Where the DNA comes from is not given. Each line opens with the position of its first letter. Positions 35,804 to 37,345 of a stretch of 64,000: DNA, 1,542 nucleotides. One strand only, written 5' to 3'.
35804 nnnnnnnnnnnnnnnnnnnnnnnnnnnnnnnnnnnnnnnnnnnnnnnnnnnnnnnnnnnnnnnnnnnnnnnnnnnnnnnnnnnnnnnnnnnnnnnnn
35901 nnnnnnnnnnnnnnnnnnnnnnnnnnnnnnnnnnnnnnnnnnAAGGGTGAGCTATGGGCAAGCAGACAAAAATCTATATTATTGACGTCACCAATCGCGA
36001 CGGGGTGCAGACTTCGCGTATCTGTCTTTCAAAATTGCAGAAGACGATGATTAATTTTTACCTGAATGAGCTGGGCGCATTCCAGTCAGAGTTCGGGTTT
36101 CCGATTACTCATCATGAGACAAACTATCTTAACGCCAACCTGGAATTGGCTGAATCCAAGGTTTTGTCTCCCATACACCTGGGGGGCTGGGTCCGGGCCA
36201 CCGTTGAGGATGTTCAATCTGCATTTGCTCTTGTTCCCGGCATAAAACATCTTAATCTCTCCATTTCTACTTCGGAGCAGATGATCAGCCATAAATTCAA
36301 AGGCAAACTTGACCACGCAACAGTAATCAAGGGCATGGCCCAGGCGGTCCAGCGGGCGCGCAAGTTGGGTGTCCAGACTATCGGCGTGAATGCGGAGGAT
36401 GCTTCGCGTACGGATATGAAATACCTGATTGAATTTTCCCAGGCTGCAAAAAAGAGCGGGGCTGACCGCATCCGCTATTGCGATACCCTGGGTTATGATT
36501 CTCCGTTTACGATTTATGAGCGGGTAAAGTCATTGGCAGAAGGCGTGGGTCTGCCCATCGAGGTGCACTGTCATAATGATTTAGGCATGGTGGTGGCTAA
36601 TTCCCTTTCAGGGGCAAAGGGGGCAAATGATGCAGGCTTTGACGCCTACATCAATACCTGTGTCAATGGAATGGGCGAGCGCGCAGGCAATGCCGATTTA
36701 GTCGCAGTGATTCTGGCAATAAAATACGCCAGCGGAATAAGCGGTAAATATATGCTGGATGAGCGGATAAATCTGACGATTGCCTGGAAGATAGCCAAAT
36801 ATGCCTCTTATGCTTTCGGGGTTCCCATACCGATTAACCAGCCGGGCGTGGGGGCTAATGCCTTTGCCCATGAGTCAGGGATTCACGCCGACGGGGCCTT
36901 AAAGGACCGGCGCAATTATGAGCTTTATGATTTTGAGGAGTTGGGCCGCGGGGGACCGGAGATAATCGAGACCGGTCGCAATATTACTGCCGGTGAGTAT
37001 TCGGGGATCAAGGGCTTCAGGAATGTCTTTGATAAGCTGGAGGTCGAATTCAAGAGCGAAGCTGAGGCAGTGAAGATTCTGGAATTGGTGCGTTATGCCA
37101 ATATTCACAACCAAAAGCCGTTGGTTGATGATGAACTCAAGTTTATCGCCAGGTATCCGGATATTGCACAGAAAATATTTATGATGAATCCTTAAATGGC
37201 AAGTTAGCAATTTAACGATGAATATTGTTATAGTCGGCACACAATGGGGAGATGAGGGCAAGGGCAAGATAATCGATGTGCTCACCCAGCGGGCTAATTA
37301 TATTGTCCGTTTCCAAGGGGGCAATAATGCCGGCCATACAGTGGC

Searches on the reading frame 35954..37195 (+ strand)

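Call 3: search_protein_families(library=pfam, proteins=[window:35954-37195:+], max_evalue=0.1)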
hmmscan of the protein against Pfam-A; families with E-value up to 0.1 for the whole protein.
window:35954-37195:+ (413 aa): 2 families
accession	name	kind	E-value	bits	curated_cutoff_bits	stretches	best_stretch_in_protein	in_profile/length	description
PF00682.25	HMGL-like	-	4e-48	164.5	29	1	6-275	1-251/260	HMGL-like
PF22617.1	HCS_D2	-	5.3e-10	40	27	1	299-370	2-66/82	Homocitrate synthase post-HMGL domain-like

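Call 82: search_protein_families(library=ncbifam, proteins=[window:35954-37195:+], max_evalue=1e-10)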
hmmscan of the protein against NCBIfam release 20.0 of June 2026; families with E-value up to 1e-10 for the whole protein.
window:35954-37195:+ (413 aa): 15 families
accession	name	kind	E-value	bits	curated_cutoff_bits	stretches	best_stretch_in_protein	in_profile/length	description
TIGR02660.1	nifV_homocitr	equivalog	2.7e-81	273.7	462.9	1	7-396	2-362/365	homocitrate synthase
NF002085.0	PRK00915.1-2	subfamily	1.3e-69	235.3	517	1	3-399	10-376/504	2-isopropylmalate synthase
TIGR02090.1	LEU1_arch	subfamily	2.5e-65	220.9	484.75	1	7-380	1-345/363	isopropylmalate/citramalate/homocitrate synthases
NF002086.0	PRK00915.1-3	equivalog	7.9e-62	209.4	532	1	3-398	3-380/516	2-isopropylmalate synthase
NF002087.0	PRK00915.1-4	equivalog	1.9e-57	194.9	729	1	3-393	3-375/516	2-isopropylmalate synthase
TIGR00973.1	leuA_bact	equivalog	3.4e-55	187.5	598.7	1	6-377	1-355/494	2-isopropylmalate synthase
NF041069.1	IPMS_Sufob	equivalog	5.4e-55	187.2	600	1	8-380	2-347/371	isopropylmalate synthase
NF002088.0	PRK00915.1-5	equivalog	2.3e-54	184.8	697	1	5-389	2-367/514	2-isopropylmalate synthase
TIGR02146.1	LysS_fung_arch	equivalog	6.3e-53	180.2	413.55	1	9-369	1-333/344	homocitrate synthase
NF002084.0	PRK00915.1-1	equivalog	5.4e-50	170.4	748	1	4-331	2-320/523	2-isopropylmalate synthase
NF042434.1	IPMS_Lepto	equivalog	2.9e-31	108.8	500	1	3-375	2-362/374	2-isopropylmalate synthase LeuA2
TIGR00977.1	citramal_synth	equivalog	2.4e-29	102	450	1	6-367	1-349/526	citramalate synthase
NF042433.1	CitmalDyn_Leptosp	equivalog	1.6e-27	96.3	950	1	4-318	5-309/514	(R)-citramalate synthase CimA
NF006049.0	PRK08195.1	subfamily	1.9e-17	63.3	229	1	3-256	4-245/344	4-hyroxy-2-oxovalerate/4-hydroxy-2-oxopentanoic acid aldolase,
TIGR03217.1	4OH_2_O_val_ald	equivalog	6.5e-15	55.1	286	1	6-256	2-240/334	4-hydroxy-2-oxovalerate aldolase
